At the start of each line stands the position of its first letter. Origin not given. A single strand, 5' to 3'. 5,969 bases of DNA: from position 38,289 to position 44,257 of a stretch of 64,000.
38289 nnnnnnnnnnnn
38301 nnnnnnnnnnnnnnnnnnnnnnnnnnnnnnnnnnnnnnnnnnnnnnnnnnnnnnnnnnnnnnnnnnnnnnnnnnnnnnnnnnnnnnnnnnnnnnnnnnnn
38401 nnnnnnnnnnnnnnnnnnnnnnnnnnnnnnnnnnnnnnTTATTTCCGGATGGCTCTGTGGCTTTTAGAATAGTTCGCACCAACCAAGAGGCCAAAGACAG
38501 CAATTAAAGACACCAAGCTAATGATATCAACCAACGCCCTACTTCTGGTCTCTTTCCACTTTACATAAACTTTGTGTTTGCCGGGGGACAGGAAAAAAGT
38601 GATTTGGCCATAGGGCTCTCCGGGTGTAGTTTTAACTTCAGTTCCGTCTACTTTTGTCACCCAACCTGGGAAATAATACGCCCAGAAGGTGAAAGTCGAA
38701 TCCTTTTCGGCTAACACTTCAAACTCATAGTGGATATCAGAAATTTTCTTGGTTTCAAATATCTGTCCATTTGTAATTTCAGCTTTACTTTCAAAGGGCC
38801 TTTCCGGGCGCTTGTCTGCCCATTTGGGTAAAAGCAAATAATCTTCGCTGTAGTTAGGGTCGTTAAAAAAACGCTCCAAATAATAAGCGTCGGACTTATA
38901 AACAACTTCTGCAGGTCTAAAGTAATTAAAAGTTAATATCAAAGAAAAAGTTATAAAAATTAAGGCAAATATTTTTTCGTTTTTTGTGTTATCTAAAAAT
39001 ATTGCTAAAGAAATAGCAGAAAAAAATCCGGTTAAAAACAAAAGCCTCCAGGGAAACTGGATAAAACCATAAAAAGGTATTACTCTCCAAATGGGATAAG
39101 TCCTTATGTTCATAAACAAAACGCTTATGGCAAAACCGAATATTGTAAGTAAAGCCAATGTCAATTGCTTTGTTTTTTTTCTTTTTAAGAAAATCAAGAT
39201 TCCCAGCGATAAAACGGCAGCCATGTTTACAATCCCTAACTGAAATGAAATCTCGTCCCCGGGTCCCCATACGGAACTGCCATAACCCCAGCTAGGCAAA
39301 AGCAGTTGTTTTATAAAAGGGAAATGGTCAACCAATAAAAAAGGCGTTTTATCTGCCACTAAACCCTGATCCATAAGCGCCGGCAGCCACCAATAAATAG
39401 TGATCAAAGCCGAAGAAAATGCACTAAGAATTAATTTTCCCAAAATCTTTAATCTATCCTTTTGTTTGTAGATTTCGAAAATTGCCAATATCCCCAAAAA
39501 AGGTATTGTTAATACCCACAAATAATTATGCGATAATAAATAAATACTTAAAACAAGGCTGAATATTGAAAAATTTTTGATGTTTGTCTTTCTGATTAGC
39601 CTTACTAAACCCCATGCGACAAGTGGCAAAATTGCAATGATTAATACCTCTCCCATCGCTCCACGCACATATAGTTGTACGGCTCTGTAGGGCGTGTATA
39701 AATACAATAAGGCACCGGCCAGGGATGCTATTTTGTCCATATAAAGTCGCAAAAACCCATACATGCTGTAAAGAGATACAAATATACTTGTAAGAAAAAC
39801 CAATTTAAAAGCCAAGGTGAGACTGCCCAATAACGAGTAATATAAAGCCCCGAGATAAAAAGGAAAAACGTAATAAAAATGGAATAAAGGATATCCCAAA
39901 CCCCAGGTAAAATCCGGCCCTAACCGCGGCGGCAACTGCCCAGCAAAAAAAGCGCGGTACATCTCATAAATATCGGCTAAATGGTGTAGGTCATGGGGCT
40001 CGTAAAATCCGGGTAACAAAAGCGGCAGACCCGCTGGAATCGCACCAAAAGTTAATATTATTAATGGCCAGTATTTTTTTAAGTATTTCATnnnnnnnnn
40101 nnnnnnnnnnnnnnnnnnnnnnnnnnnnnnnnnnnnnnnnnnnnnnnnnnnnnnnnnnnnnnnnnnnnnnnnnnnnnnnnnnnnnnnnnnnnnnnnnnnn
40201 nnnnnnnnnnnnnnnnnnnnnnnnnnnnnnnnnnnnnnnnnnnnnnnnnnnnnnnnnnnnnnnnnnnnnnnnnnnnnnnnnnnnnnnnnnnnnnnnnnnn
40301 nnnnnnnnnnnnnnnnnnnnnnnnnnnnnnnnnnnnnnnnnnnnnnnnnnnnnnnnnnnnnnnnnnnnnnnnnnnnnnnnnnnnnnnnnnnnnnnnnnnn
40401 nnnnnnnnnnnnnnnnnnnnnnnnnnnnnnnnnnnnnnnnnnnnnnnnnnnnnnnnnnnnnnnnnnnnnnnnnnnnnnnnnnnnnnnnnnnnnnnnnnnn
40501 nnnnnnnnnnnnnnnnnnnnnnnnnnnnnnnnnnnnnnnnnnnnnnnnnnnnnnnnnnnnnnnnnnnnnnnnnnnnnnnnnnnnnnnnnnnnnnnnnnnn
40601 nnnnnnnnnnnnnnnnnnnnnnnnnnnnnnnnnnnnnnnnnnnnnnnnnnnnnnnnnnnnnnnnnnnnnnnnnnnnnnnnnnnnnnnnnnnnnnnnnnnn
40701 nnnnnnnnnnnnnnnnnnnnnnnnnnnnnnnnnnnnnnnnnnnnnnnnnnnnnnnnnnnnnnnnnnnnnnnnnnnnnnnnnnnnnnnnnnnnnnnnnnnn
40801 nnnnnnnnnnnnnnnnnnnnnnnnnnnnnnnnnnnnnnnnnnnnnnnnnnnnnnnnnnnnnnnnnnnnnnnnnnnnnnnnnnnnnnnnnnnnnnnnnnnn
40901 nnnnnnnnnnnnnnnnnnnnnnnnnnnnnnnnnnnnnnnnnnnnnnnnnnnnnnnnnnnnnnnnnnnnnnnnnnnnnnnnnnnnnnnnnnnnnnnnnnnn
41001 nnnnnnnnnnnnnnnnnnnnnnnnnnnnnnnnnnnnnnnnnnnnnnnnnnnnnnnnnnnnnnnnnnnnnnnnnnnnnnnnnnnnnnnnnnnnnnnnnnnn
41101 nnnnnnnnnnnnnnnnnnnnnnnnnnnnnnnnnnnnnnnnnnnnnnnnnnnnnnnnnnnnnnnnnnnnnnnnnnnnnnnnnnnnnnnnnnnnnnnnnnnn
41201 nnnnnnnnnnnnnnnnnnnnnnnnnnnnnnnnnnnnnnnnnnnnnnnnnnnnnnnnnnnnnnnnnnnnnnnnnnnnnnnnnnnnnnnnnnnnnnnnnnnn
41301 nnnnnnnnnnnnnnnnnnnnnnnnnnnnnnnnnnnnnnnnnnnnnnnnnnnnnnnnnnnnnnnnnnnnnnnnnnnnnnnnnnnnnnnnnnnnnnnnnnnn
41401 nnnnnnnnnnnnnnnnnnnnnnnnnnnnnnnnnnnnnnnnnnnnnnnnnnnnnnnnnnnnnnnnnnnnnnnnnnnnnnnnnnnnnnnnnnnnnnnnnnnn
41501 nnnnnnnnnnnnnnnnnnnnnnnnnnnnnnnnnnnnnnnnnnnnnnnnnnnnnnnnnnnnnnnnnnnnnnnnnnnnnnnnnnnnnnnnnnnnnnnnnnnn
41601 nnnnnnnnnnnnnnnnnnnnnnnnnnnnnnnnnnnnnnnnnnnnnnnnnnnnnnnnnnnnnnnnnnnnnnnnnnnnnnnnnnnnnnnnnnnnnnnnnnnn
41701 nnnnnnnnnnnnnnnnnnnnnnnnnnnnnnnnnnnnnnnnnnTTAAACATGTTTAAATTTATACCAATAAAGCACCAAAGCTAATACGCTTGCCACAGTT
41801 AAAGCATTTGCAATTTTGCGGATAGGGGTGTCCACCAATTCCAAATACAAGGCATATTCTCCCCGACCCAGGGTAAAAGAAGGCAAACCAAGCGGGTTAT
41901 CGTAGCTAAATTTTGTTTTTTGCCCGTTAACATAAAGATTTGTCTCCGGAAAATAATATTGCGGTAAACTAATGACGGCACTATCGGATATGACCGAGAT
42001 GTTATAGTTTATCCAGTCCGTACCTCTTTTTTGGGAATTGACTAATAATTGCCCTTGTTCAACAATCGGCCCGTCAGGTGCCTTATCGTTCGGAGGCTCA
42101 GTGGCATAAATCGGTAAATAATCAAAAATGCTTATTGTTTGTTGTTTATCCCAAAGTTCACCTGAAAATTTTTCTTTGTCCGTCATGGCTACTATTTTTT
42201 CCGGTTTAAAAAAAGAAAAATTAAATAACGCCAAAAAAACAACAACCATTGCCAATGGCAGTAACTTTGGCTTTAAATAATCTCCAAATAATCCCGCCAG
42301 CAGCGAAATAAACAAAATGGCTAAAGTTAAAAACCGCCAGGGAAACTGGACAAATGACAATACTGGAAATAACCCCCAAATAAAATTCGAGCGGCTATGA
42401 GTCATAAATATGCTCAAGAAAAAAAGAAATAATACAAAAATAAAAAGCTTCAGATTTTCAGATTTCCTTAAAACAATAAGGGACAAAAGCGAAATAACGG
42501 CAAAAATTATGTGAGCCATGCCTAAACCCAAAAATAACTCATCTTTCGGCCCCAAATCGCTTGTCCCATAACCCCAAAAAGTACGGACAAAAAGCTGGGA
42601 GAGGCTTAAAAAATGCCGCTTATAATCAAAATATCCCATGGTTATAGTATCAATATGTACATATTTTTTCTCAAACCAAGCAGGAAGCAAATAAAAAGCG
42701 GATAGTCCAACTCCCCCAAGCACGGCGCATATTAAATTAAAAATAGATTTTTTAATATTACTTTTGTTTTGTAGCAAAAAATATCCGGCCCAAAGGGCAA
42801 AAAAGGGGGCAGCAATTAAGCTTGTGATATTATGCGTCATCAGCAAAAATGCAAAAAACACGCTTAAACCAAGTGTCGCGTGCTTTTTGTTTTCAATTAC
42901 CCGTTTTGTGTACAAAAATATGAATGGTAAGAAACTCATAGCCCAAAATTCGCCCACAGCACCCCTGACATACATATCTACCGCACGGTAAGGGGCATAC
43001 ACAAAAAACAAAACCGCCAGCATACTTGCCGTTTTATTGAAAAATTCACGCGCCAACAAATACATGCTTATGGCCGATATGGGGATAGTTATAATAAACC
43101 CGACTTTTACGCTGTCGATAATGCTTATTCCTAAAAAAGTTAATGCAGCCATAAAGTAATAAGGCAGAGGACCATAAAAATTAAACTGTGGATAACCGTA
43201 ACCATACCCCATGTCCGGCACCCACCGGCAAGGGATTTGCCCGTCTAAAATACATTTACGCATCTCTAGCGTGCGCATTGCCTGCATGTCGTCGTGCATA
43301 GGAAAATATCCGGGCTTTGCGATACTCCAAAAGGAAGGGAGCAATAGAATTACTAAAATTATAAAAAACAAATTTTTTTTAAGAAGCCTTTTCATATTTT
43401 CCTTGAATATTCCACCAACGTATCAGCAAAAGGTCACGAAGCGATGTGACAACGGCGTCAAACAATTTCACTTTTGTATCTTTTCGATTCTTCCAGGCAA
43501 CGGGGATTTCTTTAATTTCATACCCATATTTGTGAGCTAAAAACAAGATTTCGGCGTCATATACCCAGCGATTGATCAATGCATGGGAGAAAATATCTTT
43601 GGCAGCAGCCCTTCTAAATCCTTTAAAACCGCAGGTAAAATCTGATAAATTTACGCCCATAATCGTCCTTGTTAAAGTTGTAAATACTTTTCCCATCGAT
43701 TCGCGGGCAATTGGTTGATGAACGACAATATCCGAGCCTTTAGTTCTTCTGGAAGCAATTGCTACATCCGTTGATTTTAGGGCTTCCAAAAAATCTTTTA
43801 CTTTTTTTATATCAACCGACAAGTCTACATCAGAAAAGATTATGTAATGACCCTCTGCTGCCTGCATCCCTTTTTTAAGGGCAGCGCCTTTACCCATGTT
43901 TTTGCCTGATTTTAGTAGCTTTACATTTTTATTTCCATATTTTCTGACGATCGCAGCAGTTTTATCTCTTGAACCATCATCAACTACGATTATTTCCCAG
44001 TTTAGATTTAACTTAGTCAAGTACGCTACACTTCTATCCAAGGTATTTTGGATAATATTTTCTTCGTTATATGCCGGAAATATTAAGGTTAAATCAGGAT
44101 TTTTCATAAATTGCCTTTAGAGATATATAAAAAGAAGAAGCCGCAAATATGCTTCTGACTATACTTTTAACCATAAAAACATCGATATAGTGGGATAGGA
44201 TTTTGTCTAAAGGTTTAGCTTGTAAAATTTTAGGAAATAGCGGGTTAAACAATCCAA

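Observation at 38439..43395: Three tandem paralogs of an unclassified ~550-aa polytopic family (B) with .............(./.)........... signatures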

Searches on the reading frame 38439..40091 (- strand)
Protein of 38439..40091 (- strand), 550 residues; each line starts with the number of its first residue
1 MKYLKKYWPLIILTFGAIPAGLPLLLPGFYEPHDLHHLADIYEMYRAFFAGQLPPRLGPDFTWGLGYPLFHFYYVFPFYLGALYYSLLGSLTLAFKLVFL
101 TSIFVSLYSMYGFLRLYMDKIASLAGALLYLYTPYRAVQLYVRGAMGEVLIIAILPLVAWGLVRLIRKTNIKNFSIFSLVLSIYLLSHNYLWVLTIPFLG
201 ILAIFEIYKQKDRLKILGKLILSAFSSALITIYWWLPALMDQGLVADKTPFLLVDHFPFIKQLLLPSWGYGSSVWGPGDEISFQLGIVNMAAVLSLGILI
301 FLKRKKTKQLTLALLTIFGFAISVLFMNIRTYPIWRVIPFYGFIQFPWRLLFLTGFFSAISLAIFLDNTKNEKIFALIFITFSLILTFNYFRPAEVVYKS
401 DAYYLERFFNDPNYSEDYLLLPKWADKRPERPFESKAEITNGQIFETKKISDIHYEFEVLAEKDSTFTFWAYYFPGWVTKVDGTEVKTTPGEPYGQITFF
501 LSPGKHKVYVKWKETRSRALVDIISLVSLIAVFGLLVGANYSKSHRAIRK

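Call 3: search_protein_families(library=pfam, proteins=[window:38439-40091:-], max_evalue=1)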
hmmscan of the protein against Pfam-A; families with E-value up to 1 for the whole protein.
window:38439-40091:- (550 aa): 2 families
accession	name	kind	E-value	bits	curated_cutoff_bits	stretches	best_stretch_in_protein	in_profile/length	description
PF10131.15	PTPS_related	-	7.6e-07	28.4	26.4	1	71-391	2-310/621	6-pyruvoyl-tetrahydropterin synthase related domain; membrane protein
PF13231.12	PMT_2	-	0.00045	20.9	26.1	1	77-227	6-151/160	Dolichyl-phosphate-mannose-protein mannosyltransferase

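Call 4: search_protein_families(library=ncbifam, proteins=[window:38439-40091:-], max_evalue=1)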
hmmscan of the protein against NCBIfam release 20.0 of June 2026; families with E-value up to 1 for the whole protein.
window:38439-40091:- (550 aa): 0 families

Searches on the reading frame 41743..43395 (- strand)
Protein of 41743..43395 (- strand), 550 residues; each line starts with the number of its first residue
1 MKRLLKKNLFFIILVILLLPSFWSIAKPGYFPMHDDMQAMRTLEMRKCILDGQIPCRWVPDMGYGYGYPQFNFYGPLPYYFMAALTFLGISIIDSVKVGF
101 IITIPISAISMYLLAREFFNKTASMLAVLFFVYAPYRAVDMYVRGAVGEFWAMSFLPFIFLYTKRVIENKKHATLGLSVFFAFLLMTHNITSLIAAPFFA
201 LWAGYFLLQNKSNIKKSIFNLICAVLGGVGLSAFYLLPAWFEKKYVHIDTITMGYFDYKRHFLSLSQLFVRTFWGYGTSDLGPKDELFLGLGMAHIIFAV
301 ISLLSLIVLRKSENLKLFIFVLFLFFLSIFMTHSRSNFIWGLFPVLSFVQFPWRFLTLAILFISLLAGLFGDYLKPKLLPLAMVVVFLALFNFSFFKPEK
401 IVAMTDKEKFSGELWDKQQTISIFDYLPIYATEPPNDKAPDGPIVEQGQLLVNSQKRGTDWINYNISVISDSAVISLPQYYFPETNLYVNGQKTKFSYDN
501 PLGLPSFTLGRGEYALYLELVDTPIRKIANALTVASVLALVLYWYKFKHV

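Call 3: search_protein_families(library=pfam, proteins=[window:41743-43395:-], max_evalue=1)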
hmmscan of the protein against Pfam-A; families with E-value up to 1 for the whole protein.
window:41743-43395:- (550 aa): 2 families
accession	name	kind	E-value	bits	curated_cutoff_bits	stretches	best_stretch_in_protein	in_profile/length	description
PF10131.15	PTPS_related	-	1.1e-08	34.5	26.4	1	71-396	1-310/621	6-pyruvoyl-tetrahydropterin synthase related domain; membrane protein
PF13231.12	PMT_2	-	6.8e-05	23.6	26.1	1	76-232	4-155/160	Dolichyl-phosphate-mannose-protein mannosyltransferase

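Call 4: search_protein_families(library=ncbifam, proteins=[window:41743-43395:-], max_evalue=1)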
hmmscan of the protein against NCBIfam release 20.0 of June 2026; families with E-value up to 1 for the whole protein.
window:41743-43395:- (550 aa): 0 families

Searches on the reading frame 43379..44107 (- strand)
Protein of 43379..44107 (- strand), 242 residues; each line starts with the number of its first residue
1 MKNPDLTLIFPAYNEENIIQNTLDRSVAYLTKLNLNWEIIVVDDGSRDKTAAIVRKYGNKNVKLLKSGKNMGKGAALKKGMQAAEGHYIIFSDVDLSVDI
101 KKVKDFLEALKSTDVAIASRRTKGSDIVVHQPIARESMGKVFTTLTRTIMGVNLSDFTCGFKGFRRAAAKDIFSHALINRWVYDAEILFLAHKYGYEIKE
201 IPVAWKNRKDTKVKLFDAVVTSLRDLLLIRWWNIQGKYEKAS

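Call 3: search_protein_families(library=pfam, proteins=[window:43379-44107:-], max_evalue=1)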
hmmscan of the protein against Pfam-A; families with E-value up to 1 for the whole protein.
window:43379-44107:- (242 aa): 10 families
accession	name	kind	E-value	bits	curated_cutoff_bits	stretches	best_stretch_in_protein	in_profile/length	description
PF00535.33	Glycos_transf_2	-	4.2e-33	115.1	23.3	1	8-173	2-168/168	Glycosyl transferase family 2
PF10111.15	Glyco_tranf_2_2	-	1.6e-08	34.8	27.3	1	8-107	2-103/276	Glycosyltransferase like family 2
PF13704.12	Glyco_tranf_2_4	-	4.3e-05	24.4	27.5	1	22-95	6-81/98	Glycosyl transferase family 2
PF13641.12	Glyco_tranf_2_3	-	5.4e-05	23.8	27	1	4-95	1-96/230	Glycosyltransferase like family 2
PF01983.22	CofC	-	0.011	15.4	22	1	57-130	60-133/217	Guanylyl transferase CofC like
PF13506.12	Glyco_transf_21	-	0.029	14.3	21.7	1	73-119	18-64/174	Glycosyl transferase family 21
PF21020.4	Spectrin_4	-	0.041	14.6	24.2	1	39-99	11-72/100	Spectrin-like repeat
PF00465.25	Fe-ADH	-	0.052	13.6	31.3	1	40-115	4-81/168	Iron-containing alcohol dehydrogenase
PF09322.15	DUF1979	-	0.084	13.3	28.3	1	151-171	22-42/58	Domain of unknown function (DUF1979)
PF00581.25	Rhodanese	-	0.13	13.1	22.2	0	26-68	51-95/102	Rhodanese-like domain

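Call 4: search_protein_families(library=ncbifam, proteins=[window:43379-44107:-], max_evalue=1)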
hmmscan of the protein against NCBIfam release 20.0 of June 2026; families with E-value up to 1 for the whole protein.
window:43379-44107:- (242 aa): 32 families (the best 25 are shown)
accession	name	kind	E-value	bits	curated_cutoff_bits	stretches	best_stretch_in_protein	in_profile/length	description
NF047588.1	GlcsyltransPgfSStrep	equivalog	1.2e-22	80.6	500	1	6-182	3-177/308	glycosyltransferase PgfS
NF041391.1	DPhHxTase_Halo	equivalog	1.8e-18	66.3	375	1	12-210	3-188/213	dolichyl-phosphate hexose transferase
NF007986.1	PRK10714.1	equivalog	8.9e-18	64.4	529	1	7-214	9-209/316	undecaprenyl-phosphate 4-deoxy-4-formamido-L-arabinose transferase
TIGR03937.1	PgaC_IcaA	equivalog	3.6e-16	59.1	422.3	1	3-112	44-152/407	poly-beta-1,6-N-acetyl-D-glucosamine synthase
NF058614.1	PPMAGASynPpgS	equivalog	6.7e-16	58.4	370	1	5-204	1-195/226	polyprenyl-phospho-N-acetylgalactosaminyl synthase PpgS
NF007482.0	PRK10073.1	equivalog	3e-15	56.1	423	1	3-119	5-119/334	glycosyltransferase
NF047683.1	TeichurnBiosyTuaG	equivalog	1e-14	54.8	400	1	3-117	5-118/252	teichuronic acid biosynthesis protein TuaG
TIGR04182.1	glyco_TIGR04182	equivalog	1.1e-14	54.6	325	1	5-215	1-201/293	S-layer glycoprotein N-glycosyltransferase AglJ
NF010496.0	PRK13915.1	equivalog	7.1e-14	51.6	262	1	6-107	33-139/307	glucosyl-3-phosphoglycerate synthase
NF038302.1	EPS_HpsE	equivalog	1e-13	51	300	1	5-99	2-100/307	hormogonium polysaccharide biosynthesis glycosyltransferase HpsE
NF041875.1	EPS_EpsD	equivalog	2e-12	47.1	370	1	7-113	2-107/325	exopolysaccharide biosynthesis glycosyltransferase EpsD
TIGR03965.1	mycofact_glyco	equivalog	2.3e-12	46.5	280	1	3-121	73-190/467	mycofactocin biosynthesis glycosyltransferase MftF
TIGR04283.1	glyco_like_mftF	equivalog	2.5e-12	46.9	182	1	6-112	1-99/221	TIGR04283 family arsenosugar biosynthesis glycosyltransferase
NF053739.1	GlytfEpsEBac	equivalog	2.7e-12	46.2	450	1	5-152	2-157/265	glycosyltransferase EpsE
TIGR03111.1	glyc2_xrt_Gpos1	hypoth_equivalog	7.8e-10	38.1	363.95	1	2-111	47-157/439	TIGR03111 family XrtG-associated glycosyltransferase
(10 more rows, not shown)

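Call 45: search_solved_structures(query=window:43379-44107:-, max_evalue=0.00001)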
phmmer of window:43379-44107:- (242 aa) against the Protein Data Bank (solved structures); distinct sequences matched with E-value up to 0.00001: 17.
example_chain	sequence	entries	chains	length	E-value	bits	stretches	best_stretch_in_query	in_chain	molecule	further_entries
5eke_A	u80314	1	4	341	1.9e-16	63.6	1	5-158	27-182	Uncharacterized glycosyltransferase sll0501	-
5ekp_C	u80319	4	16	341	2.1e-16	63.5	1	5-158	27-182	Uncharacterized glycosyltransferase sll0501 | Glycosyltransferase sll0501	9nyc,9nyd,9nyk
9nye_A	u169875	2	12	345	2.1e-16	63.5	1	5-158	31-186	Glycosyltransferase sll0501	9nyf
5mlz_A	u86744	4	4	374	1.1e-13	54.6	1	6-227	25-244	Dolichol monophosphate mannose synthase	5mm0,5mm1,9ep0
2z87_A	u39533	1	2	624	2.1e-12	50.4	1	6-117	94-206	Chondroitin synthase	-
2z86_A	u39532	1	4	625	2.1e-12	50.4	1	6-117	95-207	Chondroitin synthase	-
9bhc_C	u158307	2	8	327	1.8e-11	47.4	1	6-207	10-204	Undecaprenyl-phosphate 4-deoxy-4-formamido-L-arabinose transferase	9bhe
8vxh_A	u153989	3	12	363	2.4e-11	47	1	6-206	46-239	Undecaprenyl-phosphate 4-deoxy-4-formamido-L-arabinose transferase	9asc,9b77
5tze_C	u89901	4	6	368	3.3e-09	40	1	7-111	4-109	Glycosyl transferase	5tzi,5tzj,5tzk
5tz8_A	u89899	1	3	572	5.8e-09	39.1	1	7-111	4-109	Glycosyl transferase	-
9hwj_A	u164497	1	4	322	7.9e-09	38.7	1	6-208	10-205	Undecaprenyl-phosphate 4-deoxy-4-formamido-L-arabinose transferase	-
6p61_A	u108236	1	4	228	1.4e-08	37.9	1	2-99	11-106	Glycosyltransferase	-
5hea_A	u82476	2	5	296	5.1e-08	36.1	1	6-110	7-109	Putative glycosyltransferase (GalT1)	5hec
3bcv_A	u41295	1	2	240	9.9e-07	31.9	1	4-100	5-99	Putative glycosyltransferase protein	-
9omm_A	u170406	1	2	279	4.9e-06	29.6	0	5-89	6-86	Glycosyltransferase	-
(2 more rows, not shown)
